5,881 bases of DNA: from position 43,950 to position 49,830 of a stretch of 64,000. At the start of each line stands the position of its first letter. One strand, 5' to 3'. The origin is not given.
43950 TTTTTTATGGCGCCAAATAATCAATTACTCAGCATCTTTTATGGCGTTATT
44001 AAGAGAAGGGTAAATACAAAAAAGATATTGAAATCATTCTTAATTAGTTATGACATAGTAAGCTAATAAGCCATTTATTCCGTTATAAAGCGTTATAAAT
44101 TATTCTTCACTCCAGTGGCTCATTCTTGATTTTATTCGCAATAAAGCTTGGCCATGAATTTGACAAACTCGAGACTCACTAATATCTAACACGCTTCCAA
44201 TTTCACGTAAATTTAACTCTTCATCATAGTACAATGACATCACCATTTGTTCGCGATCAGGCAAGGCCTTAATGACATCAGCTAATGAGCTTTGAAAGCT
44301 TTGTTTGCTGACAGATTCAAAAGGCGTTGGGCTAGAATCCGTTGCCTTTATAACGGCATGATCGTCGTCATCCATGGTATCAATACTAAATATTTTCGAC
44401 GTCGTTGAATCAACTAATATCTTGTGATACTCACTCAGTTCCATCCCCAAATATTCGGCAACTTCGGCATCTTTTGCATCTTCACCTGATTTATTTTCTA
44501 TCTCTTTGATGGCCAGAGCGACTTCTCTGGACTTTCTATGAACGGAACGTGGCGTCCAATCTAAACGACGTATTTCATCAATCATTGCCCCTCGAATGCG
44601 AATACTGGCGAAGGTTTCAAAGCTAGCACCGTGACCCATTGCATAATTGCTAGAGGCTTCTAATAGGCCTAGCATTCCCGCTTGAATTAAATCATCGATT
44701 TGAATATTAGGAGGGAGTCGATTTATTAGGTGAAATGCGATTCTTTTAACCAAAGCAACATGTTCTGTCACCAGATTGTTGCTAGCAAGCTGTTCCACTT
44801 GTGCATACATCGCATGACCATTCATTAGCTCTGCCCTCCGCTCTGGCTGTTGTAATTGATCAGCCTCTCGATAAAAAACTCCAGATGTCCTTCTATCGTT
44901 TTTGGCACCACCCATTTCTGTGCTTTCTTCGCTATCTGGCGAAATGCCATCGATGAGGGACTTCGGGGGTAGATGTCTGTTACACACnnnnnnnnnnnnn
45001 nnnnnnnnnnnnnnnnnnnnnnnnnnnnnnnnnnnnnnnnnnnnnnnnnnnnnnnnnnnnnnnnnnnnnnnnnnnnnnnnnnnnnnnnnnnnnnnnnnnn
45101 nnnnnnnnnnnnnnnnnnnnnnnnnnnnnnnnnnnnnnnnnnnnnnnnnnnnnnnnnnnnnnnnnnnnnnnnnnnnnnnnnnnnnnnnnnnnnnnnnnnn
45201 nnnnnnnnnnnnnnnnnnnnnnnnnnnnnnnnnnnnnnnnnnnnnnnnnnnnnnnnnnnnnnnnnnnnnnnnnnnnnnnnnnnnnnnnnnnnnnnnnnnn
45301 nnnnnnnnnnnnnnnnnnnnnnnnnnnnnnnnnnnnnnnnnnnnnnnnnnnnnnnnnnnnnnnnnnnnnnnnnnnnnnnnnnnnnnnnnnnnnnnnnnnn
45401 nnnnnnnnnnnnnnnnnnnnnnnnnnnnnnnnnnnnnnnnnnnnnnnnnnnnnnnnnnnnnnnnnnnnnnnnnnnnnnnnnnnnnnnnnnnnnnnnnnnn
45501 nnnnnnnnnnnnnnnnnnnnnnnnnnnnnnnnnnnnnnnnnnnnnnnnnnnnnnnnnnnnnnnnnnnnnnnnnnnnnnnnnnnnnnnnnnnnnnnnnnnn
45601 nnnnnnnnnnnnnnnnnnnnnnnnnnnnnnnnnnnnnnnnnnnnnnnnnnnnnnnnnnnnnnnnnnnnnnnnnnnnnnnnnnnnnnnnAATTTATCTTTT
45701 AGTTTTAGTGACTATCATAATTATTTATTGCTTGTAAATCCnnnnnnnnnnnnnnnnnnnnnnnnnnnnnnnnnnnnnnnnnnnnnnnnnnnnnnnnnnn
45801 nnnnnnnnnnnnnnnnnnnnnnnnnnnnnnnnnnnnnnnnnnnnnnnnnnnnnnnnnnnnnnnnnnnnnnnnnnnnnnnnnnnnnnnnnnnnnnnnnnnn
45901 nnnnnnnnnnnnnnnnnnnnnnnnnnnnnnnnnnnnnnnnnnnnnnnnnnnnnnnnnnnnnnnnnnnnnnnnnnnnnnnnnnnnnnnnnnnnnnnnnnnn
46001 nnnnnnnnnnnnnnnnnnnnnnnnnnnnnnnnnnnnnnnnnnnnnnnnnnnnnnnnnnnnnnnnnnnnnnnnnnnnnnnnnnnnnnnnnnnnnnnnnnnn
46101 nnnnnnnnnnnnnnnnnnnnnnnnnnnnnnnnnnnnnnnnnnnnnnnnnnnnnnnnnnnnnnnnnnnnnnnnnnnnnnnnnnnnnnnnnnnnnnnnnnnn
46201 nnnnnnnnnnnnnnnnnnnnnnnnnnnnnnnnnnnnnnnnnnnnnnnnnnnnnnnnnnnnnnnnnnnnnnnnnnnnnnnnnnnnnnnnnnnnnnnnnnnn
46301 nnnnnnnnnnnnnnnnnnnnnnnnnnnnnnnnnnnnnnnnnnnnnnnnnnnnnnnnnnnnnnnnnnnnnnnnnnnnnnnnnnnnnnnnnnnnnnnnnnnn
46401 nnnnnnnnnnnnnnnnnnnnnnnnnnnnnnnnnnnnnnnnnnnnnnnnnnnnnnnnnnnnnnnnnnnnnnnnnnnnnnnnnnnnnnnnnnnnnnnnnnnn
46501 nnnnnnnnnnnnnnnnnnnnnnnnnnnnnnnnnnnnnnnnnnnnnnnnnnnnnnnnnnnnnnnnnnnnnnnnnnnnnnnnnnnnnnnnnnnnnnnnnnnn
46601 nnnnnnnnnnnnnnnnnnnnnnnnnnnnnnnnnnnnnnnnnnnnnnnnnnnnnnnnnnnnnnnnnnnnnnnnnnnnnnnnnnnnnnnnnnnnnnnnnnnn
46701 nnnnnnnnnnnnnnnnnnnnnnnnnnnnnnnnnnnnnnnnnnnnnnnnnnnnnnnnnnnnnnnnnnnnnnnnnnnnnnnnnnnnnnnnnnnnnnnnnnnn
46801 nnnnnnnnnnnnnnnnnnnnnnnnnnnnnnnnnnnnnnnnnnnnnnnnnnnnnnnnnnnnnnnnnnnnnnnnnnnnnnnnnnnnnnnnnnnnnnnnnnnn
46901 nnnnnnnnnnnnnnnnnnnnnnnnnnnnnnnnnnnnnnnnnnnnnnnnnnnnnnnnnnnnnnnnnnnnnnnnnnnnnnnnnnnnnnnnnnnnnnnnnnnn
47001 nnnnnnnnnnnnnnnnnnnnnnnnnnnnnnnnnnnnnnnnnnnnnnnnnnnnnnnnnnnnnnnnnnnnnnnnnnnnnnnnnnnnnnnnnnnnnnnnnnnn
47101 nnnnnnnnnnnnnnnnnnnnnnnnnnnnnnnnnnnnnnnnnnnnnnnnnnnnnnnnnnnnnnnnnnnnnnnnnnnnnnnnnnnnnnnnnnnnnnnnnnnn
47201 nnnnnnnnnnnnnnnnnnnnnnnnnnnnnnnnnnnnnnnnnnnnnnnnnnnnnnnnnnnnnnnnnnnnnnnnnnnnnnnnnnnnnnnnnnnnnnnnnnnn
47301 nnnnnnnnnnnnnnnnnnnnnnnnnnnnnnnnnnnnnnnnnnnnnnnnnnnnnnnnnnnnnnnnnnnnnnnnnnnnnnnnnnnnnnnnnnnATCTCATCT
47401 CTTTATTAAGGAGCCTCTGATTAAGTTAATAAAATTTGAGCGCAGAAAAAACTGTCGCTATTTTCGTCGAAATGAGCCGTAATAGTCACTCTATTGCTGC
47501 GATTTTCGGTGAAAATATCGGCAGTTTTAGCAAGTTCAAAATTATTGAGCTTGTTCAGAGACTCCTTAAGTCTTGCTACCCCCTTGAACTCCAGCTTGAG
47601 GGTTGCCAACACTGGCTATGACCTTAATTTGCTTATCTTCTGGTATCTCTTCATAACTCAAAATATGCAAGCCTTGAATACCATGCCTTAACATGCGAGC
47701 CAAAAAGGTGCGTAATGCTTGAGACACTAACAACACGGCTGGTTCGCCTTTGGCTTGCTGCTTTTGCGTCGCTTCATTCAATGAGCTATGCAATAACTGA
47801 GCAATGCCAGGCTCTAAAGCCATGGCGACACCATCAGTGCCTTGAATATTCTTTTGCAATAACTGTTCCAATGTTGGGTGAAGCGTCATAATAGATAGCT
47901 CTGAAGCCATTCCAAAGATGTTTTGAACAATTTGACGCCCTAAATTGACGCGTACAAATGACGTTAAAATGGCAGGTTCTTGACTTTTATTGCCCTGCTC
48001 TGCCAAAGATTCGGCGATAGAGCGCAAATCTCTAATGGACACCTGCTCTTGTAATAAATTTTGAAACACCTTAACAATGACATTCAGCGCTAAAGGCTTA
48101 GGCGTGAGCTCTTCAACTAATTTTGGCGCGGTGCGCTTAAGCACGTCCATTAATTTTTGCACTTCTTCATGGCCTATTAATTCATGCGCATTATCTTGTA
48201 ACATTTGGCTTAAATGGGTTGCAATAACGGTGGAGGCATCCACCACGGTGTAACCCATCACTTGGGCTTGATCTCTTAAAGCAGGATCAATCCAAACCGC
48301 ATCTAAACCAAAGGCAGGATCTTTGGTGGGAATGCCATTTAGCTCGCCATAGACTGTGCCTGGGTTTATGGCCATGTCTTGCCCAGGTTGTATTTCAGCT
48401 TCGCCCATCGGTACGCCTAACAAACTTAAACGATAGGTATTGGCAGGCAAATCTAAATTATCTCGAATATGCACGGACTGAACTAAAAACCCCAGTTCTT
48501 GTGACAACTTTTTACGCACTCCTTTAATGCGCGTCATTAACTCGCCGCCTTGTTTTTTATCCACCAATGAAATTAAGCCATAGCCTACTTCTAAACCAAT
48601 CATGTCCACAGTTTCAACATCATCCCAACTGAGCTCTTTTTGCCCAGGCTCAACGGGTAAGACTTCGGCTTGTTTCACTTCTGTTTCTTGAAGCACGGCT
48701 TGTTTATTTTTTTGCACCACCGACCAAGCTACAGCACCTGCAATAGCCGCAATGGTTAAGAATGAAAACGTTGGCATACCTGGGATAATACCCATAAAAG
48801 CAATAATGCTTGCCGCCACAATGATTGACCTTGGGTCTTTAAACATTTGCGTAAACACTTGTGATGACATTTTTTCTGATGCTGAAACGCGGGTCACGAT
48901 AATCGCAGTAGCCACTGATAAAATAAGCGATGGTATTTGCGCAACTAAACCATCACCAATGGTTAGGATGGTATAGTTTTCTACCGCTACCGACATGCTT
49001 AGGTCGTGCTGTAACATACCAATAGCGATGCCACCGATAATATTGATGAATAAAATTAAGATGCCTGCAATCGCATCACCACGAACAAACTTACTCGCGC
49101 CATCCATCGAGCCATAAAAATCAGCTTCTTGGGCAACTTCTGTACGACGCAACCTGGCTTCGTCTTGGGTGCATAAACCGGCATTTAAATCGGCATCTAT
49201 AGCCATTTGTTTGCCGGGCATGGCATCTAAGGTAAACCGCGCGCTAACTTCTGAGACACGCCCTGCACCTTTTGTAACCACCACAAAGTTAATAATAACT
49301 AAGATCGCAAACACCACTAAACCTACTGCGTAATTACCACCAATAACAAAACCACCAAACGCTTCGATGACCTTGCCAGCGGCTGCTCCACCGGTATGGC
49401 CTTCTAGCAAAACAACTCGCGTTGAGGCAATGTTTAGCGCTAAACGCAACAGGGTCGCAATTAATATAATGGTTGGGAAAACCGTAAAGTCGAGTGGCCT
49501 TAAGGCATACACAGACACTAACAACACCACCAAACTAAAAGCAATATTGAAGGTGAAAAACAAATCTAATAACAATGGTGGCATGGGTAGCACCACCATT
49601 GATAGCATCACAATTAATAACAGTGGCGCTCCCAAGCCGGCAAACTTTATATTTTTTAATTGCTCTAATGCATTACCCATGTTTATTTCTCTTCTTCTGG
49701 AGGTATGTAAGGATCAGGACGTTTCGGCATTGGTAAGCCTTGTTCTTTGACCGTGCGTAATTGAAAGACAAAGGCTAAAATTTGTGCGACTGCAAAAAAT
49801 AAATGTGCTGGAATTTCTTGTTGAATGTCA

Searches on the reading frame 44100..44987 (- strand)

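Call 5: search_protein_families(library=pfam, proteins=[window:44100-44987:-])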
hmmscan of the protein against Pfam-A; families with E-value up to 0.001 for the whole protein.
window:44100-44987:- (295 aa): 4 families
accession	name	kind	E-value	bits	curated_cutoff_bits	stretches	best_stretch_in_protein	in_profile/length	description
PF04545.22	Sigma70_r4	-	7.9e-16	57.8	24.1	1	239-286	2-49/50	Sigma-70, region 4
PF04542.20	Sigma70_r2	-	1.1e-15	57.6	24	1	72-145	1-71/71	Sigma-70 region 2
PF04539.22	Sigma70_r3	-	1.8e-08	34.8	25.3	1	153-224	3-76/78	Sigma-70 region 3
PF08281.18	Sigma70_r4_2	-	4.4e-06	26.7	25.7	1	235-274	4-43/54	Sigma-70, region 4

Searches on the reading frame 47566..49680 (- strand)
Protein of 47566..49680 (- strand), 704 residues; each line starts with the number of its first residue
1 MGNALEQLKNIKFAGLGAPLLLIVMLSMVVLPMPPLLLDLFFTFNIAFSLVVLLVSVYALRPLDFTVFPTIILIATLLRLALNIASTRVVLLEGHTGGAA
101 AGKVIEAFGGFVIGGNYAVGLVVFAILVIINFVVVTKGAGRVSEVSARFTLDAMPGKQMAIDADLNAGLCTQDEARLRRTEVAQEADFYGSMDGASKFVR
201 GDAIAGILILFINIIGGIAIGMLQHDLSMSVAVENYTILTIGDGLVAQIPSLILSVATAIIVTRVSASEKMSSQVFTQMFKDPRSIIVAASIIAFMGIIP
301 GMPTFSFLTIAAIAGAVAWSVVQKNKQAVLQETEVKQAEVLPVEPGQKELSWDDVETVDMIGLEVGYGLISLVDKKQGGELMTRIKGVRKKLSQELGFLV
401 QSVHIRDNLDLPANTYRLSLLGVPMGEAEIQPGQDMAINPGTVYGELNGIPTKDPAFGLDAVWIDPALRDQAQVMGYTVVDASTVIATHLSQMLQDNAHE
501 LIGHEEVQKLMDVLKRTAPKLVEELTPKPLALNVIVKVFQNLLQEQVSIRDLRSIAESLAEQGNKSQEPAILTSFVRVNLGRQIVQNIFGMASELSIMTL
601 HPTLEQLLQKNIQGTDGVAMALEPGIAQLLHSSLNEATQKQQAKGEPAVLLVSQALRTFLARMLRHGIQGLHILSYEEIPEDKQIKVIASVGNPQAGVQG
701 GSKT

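Call 54: find_homologous_proteins(query=window:47566-49680:-, max_evalue=1e-100)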
Query window:47566-49680:- (704 aa): 8000 proteins with E <= 1e-100 among 8000 candidates; the best 120 are listed.
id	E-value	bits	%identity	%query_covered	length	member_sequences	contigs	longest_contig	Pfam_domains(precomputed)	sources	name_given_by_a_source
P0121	0.0e+0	1392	93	99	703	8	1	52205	PF00771.26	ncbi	-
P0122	0.0e+0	1381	92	99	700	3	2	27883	PF00771.26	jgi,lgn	-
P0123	0.0e+0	1320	85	100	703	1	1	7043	PF00771.26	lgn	-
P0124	0.0e+0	1268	84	99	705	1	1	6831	PF00771.26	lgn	-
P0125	0.0e+0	1189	78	99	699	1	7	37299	PF00771.26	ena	-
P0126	0.0e+0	1188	78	99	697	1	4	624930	PF00771.26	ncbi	-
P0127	0.0e+0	1184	78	99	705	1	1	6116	PF00771.26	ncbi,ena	-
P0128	0.0e+0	1181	77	99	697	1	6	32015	PF00771.26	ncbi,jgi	jgi:flagellar biosynthesis protein FlhA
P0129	0.0e+0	1181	77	99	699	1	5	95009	PF00771.26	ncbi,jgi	jgi:flagellar biosynthesis protein FlhA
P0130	0.0e+0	1179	78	98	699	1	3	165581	PF00771.26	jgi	-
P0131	0.0e+0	1178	78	98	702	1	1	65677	PF00771.26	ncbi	-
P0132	0.0e+0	1178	77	99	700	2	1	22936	PF00771.26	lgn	-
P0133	0.0e+0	1177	79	98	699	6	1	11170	PF00771.26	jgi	-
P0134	0.0e+0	1177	78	98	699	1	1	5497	PF00771.26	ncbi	-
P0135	0.0e+0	1176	78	98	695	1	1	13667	PF00771.26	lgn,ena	-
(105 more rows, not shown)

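Call 55: find_encoding_contigs(protein=P0121, flank=10000, max_places=3)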
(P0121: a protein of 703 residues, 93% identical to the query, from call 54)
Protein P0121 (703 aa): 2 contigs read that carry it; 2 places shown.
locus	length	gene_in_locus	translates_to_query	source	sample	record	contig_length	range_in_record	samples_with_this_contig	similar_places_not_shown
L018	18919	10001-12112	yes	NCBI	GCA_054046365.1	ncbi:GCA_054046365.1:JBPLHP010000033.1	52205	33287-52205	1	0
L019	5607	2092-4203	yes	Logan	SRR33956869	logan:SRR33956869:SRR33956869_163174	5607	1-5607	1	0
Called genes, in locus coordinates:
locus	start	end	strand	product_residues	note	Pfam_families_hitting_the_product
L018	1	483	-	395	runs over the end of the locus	PF00528:BPD_transp_1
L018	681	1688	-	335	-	PF00497:SBP_bac_3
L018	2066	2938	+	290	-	PF00892:EamA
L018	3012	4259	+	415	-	PF00155:Aminotran_1_2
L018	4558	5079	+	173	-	PF03748:FliL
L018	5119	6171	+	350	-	PF02154:FliM, PF01052:FliMN_C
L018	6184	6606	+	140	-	PF28396:SepQ_C, PF01052:FliMN_C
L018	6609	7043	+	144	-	PF04347:FliO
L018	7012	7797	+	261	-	PF00813:FliP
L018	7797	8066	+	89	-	PF01313:Bac_export_3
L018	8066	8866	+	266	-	PF01311:Bac_export_1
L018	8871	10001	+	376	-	PF01312:Bac_export_2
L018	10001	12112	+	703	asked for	PF00771:FHIPEP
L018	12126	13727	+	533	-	PF00448:SRP54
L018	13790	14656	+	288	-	PF00142:Fer4_NifH, PF02374:ArsA_ATPase (weak), PF09140:MipZ (weak), PF10609:ParA, PF13614:AAA_31, PF01656:CbiA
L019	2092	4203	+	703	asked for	PF00771:FHIPEP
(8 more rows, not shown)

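Call 56: find_encoding_contigs(protein=P0122, flank=10000, max_places=3)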
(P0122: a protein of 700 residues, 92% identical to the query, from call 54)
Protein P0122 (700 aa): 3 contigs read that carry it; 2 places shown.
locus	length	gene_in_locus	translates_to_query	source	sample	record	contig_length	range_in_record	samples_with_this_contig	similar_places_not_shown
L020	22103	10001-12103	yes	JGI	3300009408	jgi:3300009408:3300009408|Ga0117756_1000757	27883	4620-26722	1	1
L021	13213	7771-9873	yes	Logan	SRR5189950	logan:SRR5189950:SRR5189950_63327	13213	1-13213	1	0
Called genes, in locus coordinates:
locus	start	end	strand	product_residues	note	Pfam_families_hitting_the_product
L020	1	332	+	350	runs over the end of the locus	PF00034:Cytochrom_C (weak), PF13442:Cytochrome_CBB3, PF00034:Cytochrom_C, PF13442:Cytochrome_CBB3, PF03625:DUF302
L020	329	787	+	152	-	PF03625:DUF302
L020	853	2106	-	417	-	PF12094:DUF3570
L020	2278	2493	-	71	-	PF14086:DUF4266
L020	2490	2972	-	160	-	PF00578:AhpC-TSA, PF08534:Redoxin, PF00085:Thioredoxin, PF00255:GSHPx (weak), PF13098:Thioredoxin_2 (weak), PF13905:Thioredoxin_8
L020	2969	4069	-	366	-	PF22842:Pel9A-like_beta_helix (weak)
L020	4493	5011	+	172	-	PF03748:FliL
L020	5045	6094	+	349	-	PF02154:FliM, PF01052:FliMN_C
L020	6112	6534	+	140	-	PF28396:SepQ_C, PF01052:FliMN_C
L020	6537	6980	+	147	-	PF04347:FliO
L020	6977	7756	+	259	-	PF00813:FliP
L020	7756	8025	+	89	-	PF01313:Bac_export_3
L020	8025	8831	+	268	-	PF01311:Bac_export_1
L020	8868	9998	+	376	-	PF01312:Bac_export_2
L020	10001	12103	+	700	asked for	PF00771:FHIPEP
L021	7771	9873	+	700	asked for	PF00771:FHIPEP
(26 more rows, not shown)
